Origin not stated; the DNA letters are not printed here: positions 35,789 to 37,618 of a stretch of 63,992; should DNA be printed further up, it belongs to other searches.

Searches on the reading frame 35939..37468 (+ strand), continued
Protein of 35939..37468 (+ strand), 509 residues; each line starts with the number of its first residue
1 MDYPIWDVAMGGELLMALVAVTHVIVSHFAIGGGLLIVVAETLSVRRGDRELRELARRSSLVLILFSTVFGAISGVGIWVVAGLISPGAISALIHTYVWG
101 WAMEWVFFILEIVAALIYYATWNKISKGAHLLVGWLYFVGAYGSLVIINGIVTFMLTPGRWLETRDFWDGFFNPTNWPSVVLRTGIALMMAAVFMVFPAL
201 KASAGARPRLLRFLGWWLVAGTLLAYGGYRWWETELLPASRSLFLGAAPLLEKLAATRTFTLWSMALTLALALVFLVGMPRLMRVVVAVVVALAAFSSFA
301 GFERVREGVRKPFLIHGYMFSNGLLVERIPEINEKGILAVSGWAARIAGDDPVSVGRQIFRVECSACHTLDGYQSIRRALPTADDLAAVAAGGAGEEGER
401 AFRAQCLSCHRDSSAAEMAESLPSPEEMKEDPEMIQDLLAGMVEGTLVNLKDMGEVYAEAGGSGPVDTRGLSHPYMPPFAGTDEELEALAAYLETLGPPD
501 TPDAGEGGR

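Call 28: search_solved_structures(query=A1, max_evalue=1, show_alignments=2)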
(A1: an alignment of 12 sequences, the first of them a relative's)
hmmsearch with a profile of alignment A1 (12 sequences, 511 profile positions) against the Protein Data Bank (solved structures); distinct sequences matched with E-value up to 1: 34.
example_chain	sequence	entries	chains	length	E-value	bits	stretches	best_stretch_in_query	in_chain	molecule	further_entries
5doq_A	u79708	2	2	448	3.1e-06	29.3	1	14-160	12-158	Bd-type quinol oxidase subunit I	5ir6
6xkx_p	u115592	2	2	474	8.4e-05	24.6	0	339-386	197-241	Cbb3-type cytochrome c oxidase subunit CcoP,Cytochrome c-type cyt cy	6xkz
9g83_v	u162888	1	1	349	0.024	16.4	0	353-396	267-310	Cbb3-type cytochrome c oxidase subunit CcoP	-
6xkw_p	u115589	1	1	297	0.029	16.2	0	338-386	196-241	Cbb3-type cytochrome c oxidase subunit CcoP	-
8snh_G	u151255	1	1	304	0.041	15.7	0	345-373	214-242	Cbb3-type cytochrome c oxidase subunit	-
8qk0_A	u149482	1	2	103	0.051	15.4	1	337-377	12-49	Lipoprotein cytochrome c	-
1ccr_A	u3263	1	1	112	0.057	15.2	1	354-373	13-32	CYTOCHROME C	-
4lm8_A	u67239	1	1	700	0.066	15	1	344-419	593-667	Extracellular iron oxide respiratory system surface decaheme cytochrome c component MtrC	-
7o7g_A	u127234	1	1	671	0.11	14.3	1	344-417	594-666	Extracellular iron oxide respiratory system surface decaheme cytochrome c component MtrC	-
8qbq_A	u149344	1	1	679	0.12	14.2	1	345-419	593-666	Extracellular iron oxide respiratory system surface decaheme cytochrome c component MtrC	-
8qc9_A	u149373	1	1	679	0.13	14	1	345-419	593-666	Extracellular iron oxide respiratory system surface decaheme cytochrome c component MtrC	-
2l4d_A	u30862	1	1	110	0.13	14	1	354-371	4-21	SCO1/SenC family protein/cytochrome c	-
8qbz_A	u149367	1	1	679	0.13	14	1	345-419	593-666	Extracellular iron oxide respiratory system surface decaheme cytochrome c component MtrC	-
6kls_C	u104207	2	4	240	0.14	13.9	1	338-376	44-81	Cytochrome c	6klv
1cyi_A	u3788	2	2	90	0.17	13.7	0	354-369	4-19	CYTOCHROME C6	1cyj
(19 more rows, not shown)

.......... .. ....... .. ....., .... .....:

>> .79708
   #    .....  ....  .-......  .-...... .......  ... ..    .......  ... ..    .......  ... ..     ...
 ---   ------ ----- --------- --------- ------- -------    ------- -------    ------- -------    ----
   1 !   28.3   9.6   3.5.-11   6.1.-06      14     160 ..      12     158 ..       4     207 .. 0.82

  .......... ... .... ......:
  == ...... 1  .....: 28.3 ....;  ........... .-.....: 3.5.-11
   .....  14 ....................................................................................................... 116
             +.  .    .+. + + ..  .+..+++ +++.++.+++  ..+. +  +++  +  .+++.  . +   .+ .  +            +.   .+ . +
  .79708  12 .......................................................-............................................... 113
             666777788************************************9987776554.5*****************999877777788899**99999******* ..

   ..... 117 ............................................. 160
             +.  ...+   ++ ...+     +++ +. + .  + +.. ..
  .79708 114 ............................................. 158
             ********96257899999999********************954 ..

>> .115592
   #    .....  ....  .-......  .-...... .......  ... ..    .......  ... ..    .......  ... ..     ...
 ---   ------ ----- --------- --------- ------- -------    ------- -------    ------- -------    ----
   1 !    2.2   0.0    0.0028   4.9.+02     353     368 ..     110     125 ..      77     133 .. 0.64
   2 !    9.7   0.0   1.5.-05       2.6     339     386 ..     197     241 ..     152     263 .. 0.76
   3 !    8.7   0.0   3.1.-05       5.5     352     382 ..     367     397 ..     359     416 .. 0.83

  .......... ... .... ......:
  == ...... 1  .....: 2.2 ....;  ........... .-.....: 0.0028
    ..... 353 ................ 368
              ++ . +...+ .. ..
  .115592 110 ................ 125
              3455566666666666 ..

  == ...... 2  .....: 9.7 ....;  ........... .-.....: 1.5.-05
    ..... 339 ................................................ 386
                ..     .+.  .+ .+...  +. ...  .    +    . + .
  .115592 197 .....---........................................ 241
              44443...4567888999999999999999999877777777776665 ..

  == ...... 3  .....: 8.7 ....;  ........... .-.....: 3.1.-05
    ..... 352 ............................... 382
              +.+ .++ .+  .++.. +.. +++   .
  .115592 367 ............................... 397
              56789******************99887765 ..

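Call 43: predict_structure(alignment_id=A1)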
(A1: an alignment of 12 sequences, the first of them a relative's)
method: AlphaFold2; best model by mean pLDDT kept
length: 509 residues; sequences in the alignment: 12
mean_pLDDT: 67.6   pTM: 0.60
mean pLDDT of the five models: 67.6, 63.7, 62.6, 60.0, 54.2
residues with pLDDT >= 90: 79; 70-90: 175; 50-70: 130; < 50: 125
segments of 3 or more residues with pLDDT < 50: 1-16, 83-96, 153-166, 169-171, 310-348, 355-371, 462-465, 499-509
pLDDT, mean of each block of 10 residues (from residue 1): 31 47 65 85 89 89 72 59 44 51 73 80 81 83 70 45 44 60 87 92 93 96 92 69 57 75 94 95 93 88 65 41 41 45 43 48 42 53 76 82 67 77 82 77 72 67 53 55 69 59 36
secondary structure, 60 per line:
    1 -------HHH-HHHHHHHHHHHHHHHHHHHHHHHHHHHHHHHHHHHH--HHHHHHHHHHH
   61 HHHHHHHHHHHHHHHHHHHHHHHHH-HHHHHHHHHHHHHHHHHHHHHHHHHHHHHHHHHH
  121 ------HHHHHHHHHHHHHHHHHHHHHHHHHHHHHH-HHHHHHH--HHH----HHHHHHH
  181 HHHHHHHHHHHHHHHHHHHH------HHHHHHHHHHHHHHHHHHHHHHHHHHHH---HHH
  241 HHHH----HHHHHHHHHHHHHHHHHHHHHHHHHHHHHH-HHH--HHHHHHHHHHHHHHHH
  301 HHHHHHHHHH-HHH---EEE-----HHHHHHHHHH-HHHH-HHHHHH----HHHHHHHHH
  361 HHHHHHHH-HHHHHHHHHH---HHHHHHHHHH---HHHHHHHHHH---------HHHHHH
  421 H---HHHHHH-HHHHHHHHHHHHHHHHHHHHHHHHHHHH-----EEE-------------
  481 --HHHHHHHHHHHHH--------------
elements in order: H12-47 H50-85 H87-120 H127-156 H158-164 H174-200 H207-234 H238-244 H249-278 H285-310 E318-320 H326-335 H337-340 H342-347 H352-368 H370-379 H383-392 H396-405 H415-421 H425-430 H432-459 E465-467 H483-495

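Call 46: fold_search(model_id=the predicted structure, library=pdb)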
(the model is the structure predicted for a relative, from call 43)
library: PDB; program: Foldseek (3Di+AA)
matches with E <= 10: 186; with E <= 0.001: 7
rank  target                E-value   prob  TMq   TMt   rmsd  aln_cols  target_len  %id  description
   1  9r2g_A                7.8e-05  1.00  0.47  0.63   4.5       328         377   16  Cytochrome bd II oxidase qOR-2 type from Mycobacterium smegmatis (released 2026-03-04)
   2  8b4o_A                9.8e-05  1.00  0.46  0.52  19.4       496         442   14  Cryo-EM structure of cytochrome bd oxidase from C. glutamicum (released 2022-12-28)
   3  5doq_A                1.4e-04  1.00  0.49  0.58   5.6       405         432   16  The structure of bd oxidase from Geobacillus thermodenitrificans (released 2016-05-04)
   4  7oy2_C                2.5e-04  1.00  0.50  0.56   6.5       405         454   16  High resolution structure of cytochrome bd-II oxidase from E. coli (released 2021-12-15)
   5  6rx4_A                4.6e-04  1.00  0.50  0.53   7.4       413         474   15  THE STRUCTURE OF BD OXIDASE FROM ESCHERICHIA COLI (released 2019-11-20)
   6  7d5i_A                5.2e-04  1.00  0.47  0.53   5.9       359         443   17  Structure of Mycobacterium smegmatis bd complex in the apo-form. (released 2021-06-23)
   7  7nkz_A                6.8e-04  1.00  0.44  0.48   6.2       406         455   15  Cryo-EM structure of the cytochrome bd oxidase from M. tuberculosis at 2.5 A resolution (released 2021-09-22)
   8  9fka_A                2.1e-03  1.00  0.45  0.49   5.5       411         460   15  Cryo-EM structure of the reduced cytochrome bd oxidase from M. tuberculosis (released 2025-02-12)
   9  6rko_A                2.1e-03  1.00  0.46  0.53  16.0       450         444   15  Cryo-EM structure of the E. coli cytochrome bd-I oxidase at 2.68 A resolution (released 2019-10-16)
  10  7ose_A                3.0e-03  1.00  0.49  0.49   7.6       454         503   14  cytochrome bd-II type oxidase with bound aurachin D (released 2021-11-17)
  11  7d5i_B                4.4e-02  1.00  0.42  0.58   4.6       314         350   15  Structure of Mycobacterium smegmatis bd complex in the apo-form. (released 2021-06-23)
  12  7oy2_B                7.4e-02  1.00  0.36  0.46   7.5       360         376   14  High resolution structure of cytochrome bd-II oxidase from E. coli (released 2021-12-15)
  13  7ose_B                7.7e-02  1.00  0.39  0.51   6.7       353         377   14  cytochrome bd-II type oxidase with bound aurachin D (released 2021-11-17)
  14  6rx4_B                8.9e-02  1.00  0.39  0.50   7.1       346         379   12  THE STRUCTURE OF BD OXIDASE FROM ESCHERICHIA COLI (released 2019-11-20)
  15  9r2g_D                1.4e-01  1.00  0.41  0.60   5.4       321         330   16  Cytochrome bd II oxidase qOR-2 type from Mycobacterium smegmatis (released 2026-03-04)
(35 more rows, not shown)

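Call 50: search_protein_families(library=pfam, proteins=[L044:363-1649:+, L044:1657-2559:+, L044:2728-5838:+, L044:5868-9116:+, L044:9256-9945:+, L003:12724-13416:+, L003:13413-14618:+, L053:8432-9868:+, L053:7174-8421:+], max_evalue=0.001)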
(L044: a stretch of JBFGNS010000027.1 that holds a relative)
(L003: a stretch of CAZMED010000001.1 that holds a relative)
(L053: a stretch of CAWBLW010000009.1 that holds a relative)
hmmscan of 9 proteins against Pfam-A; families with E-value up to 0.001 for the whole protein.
L044:363-1649:+ (428 aa): 6 families
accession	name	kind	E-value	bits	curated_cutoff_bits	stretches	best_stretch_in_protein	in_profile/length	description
PF09699.15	Paired_CXXCH_1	-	1.5e-88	290.6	20.6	8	62-98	1-37/41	Doubled CXXCH motif (Paired_CXXCH_1)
PF14522.11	Cytochrome_C7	-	1.2e-20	73.5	24.8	2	313-370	14-67/67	Cytochrome c7 and related cytochrome c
PF14537.11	Cytochrom_c3_2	-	4.7e-18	65.9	25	1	241-319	8-78/79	Cytochrome c3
PF22113.1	Mtrc-MtrF_II-IV_dom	-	1.7e-10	41.1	30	2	92-253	8-170/176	Outer membrane cytochrome MtrC/MtrF-like, domains II/IV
PF03264.19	Cytochrom_NNT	-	1.3e-09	38.5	24.1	1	15-80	9-78/174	NapC/NirT cytochrome c family, N-terminal region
PF24734.1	DUF7685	-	2.3e-06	27.8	27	0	241-273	1-36/43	Domain of unknown function (DUF7685)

L044:1657-2559:+ (300 aa): 2 families
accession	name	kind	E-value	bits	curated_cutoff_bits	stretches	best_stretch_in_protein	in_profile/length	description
PF01436.27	NHL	-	9e-21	73.3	20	1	270-296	1-28/28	NHL repeat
PF08450.18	SGL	-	0.00017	21.7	26.3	0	145-240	10-102/246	SMP-30/Gluconolactonase/LRE-like region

L044:2728-5838:+ (1036 aa): 4 families
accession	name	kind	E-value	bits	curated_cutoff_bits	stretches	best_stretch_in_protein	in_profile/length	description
PF14522.11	Cytochrome_C7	-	9.1e-33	112.3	24.8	2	743-799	13-66/67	Cytochrome c7 and related cytochrome c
PF14537.11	Cytochrom_c3_2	-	8.9e-31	106.6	25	2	515-583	7-70/79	Cytochrome c3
PF22113.1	Mtrc-MtrF_II-IV_dom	-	2.3e-08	34.2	30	0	768-951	8-176/176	Outer membrane cytochrome MtrC/MtrF-like, domains II/IV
PF09699.15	Paired_CXXCH_1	-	1.4e-05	25.1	20.6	0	512-544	4-38/41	Doubled CXXCH motif (Paired_CXXCH_1)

L044:5868-9116:+ (1082 aa): 7 families
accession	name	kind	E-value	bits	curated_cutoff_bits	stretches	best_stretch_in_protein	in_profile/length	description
PF13424.12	TPR_12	-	3.7e-11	43.5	30.1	1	981-1046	8-73/77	Tetratricopeptide repeat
PF01564.23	Spermine_synth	-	8.2e-11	42.2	22.9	1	553-680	4-129/186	Spermine/spermidine synthase domain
PF13374.12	TPR_10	-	2.4e-06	27.8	27.5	1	979-1014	5-40/42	Tetratricopeptide repeat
PF07719.23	TPR_2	-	6.3e-06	26.3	27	0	976-1005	1-30/34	Tetratricopeptide repeat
PF24885.1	TPR_NPHP3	-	1.9e-05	24.6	100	1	962-1027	127-192/239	Nephrocystin-3 TPR domain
PF17874.7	TPR_MalT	-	2.6e-05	24.1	45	1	871-1045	27-188/336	MalT-like TPR region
PF07690.21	MFS_1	-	0.00033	20.1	33.4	0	31-105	197-271/347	Major Facilitator Superfamily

L044:9256-9945:+ (229 aa): 0 families

L003:12724-13416:+ (230 aa): 2 families
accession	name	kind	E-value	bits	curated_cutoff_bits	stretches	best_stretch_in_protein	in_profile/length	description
PF07729.17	FCD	-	1.9e-20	74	24.3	1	88-207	2-121/125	FCD domain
PF00392.27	GntR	-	4.6e-15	55.5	27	1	16-77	2-64/64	Bacterial regulatory proteins, gntR family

L003:13413-14618:+ (401 aa): 6 families
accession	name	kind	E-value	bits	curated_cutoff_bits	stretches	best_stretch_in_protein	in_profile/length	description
PF00266.25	Aminotran_5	-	2.1e-76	257.7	21.5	1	9-377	1-370/371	Aminotransferase class-V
PF01041.23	DegT_DnrJ_EryC1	-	2.6e-08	33.9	19.8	1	78-226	47-192/360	DegT/DnrJ/EryC1/StrS aminotransferase family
PF01212.27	Beta_elim_lyase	-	9.1e-07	28.9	27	1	73-298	50-269/288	Beta-eliminating lyase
PF01053.26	Cys_Met_Meta_PP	-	1.4e-06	27.6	27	1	82-210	79-202/381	Cys/Met metabolism PLP-dependent enzyme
PF00282.25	Pyridoxal_deC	-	0.00067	18.9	27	1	117-228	165-288/375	Pyridoxal-dependent decarboxylase conserved domain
PF00464.25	SHMT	-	0.00097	18.3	27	0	128-214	152-240/399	Serine hydroxymethyltransferase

L053:8432-9868:+ (478 aa): 2 families
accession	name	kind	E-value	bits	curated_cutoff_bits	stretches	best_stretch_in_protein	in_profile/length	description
PF00657.28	Lipase_GDSL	-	5.3e-12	46.8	23.6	1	30-394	1-207/208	GDSL-like Lipase/Acylhydrolase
PF13472.12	Lipase_GDSL_2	-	6.4e-12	46.8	32.9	1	165-237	56-114/178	GDSL-like Lipase/Acylhydrolase family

L053:7174-8421:+ (415 aa): 4 families
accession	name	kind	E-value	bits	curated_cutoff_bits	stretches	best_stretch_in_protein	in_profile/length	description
PF03349.22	Toluene_X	-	2.2e-55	188.3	29.7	1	91-415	94-421/421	Outer membrane protein transport protein (OMPP1/FadL/TodX)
PF13609.12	Porin_4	-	5e-05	23.7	27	1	195-385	214-309/310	Gram-negative porin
PF13505.12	OMP_b-brl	-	0.00036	21.2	28.7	0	126-222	70-155/175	Outer membrane protein beta-barrel domain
PF10677.15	DUF2490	-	0.00057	20.1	29.8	0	135-165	35-60/186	Protein of unknown function (DUF2490)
